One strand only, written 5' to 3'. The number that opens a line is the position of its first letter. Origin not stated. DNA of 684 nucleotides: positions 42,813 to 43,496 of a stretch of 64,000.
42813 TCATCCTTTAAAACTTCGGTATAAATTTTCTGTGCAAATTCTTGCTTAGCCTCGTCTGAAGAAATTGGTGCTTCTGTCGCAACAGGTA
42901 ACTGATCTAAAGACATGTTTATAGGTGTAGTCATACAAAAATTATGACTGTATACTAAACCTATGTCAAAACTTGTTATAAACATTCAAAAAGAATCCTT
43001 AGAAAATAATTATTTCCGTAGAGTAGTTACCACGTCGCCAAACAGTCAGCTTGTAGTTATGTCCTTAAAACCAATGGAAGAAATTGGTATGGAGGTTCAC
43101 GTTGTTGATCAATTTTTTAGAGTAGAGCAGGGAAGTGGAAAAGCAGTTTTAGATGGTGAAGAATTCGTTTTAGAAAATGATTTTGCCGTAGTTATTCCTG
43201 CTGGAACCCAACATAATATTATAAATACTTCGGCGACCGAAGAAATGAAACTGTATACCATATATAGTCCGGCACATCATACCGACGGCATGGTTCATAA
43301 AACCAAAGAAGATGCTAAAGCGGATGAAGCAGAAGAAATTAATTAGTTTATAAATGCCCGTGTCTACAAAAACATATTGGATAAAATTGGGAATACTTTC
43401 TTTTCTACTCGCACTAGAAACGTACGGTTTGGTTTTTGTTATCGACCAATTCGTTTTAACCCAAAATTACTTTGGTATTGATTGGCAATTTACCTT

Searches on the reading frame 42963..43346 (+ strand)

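Call 64: search_protein_families(library=pfam, proteins=[window:42963-43346:+], max_evalue=0.001)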
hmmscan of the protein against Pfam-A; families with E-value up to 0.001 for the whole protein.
window:42963-43346:+ (127 aa): 1 family
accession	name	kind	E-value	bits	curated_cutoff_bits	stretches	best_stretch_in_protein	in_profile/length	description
PF07883.17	Cupin_2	-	6.1e-13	48.7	27.2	1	32-101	2-70/70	Cupin domain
